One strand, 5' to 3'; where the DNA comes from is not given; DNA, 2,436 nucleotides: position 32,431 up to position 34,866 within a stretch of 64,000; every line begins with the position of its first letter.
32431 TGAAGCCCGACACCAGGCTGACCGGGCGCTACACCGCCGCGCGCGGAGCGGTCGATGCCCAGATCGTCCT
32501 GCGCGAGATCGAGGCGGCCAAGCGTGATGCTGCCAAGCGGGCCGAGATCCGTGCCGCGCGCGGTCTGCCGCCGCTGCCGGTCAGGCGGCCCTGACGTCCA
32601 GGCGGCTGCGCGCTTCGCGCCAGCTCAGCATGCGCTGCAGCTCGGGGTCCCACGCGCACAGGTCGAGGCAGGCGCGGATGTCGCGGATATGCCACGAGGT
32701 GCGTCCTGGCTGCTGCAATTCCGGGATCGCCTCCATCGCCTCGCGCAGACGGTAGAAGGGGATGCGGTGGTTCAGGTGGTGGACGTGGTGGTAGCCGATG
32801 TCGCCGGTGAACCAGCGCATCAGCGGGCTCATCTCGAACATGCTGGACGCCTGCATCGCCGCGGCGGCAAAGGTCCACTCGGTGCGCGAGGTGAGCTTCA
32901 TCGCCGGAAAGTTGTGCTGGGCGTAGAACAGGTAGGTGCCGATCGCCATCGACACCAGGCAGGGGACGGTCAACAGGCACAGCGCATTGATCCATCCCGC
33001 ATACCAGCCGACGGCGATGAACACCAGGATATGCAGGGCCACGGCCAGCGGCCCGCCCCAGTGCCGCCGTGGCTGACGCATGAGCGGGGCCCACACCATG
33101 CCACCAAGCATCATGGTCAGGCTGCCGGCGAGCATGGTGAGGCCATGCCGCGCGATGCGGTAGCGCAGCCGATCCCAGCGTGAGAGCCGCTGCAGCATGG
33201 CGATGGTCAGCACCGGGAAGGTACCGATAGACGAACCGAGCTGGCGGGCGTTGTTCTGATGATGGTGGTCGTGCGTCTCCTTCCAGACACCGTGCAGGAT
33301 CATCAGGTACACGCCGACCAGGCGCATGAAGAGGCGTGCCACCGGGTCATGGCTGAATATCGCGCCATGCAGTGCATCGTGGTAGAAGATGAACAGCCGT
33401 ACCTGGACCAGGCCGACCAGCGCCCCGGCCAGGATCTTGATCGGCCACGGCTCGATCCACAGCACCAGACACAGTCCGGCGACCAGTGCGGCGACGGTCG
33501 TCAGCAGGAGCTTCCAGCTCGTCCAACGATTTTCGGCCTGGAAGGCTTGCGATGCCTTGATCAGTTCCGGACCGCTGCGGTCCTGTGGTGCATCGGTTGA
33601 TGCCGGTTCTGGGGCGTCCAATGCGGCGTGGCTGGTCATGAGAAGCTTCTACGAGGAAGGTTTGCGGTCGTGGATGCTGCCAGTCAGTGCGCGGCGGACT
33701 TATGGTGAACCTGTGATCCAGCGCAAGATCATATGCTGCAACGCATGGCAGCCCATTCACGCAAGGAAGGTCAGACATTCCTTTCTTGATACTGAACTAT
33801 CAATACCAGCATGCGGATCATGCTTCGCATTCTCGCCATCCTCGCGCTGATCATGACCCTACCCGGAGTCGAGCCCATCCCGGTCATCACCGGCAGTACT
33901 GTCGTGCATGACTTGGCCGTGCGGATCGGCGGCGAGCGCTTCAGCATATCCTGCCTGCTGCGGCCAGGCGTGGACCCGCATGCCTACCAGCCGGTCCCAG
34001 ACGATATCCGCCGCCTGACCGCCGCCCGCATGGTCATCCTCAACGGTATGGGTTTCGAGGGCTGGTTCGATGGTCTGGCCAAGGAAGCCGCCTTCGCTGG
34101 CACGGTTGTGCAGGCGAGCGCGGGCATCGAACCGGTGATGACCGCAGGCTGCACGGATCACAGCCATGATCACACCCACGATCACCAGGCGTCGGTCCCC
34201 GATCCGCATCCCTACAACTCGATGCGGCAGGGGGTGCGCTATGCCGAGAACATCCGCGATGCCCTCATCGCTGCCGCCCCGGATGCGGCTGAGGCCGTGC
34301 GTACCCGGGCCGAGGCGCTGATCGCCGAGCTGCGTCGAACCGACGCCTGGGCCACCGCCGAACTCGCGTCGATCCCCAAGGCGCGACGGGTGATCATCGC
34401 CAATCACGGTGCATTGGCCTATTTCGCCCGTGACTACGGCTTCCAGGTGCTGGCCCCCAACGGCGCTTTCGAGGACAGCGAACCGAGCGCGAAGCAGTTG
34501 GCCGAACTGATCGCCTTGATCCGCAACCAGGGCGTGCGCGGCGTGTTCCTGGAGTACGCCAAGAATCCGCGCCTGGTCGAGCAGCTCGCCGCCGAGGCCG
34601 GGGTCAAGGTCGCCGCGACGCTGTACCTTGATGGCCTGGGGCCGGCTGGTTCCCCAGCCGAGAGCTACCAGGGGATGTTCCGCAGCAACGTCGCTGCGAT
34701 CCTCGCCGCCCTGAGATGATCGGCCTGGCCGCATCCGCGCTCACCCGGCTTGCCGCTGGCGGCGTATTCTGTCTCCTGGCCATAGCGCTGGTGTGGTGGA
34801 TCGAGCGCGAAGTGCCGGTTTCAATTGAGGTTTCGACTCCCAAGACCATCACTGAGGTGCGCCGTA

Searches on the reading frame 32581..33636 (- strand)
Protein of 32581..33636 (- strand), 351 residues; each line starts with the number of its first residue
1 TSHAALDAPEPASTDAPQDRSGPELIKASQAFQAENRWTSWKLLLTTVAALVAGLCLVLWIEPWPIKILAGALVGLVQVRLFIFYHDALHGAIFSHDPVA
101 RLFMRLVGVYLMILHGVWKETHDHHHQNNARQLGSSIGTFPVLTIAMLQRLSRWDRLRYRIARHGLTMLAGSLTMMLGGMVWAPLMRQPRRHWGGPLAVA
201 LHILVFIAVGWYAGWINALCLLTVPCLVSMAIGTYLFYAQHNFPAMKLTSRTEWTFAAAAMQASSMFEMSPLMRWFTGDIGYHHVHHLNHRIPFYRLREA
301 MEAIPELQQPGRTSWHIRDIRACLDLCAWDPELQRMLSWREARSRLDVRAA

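Call 63: search_protein_families(library=pfam, proteins=[window:32581-33636:-], max_evalue=0.001)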
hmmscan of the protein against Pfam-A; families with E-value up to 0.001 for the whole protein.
window:32581-33636:- (351 aa): 1 family
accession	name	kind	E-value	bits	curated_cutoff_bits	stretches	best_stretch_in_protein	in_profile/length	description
PF00487.30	FA_desaturase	-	4e-26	92.7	29.7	1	64-312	3-246/253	Fatty acid desaturase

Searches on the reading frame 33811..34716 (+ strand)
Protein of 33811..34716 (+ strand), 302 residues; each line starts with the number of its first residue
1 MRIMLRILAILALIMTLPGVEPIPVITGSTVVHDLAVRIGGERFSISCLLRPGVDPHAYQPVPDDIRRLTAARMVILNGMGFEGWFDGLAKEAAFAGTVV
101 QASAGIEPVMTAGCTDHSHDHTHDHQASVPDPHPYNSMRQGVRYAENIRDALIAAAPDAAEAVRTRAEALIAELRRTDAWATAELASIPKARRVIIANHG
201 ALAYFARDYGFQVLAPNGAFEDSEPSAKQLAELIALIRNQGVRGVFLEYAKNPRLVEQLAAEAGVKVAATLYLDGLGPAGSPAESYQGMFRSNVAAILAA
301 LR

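Call 63: search_protein_families(library=pfam, proteins=[window:33811-34716:+], max_evalue=0.001)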
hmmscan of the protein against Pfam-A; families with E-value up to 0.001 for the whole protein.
window:33811-34716:+ (302 aa): 1 family
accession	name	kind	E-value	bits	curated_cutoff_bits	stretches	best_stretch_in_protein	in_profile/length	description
PF01297.22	ZnuA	-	1.2e-73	248.3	29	1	25-299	1-262/263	Zinc-uptake complex component A periplasmic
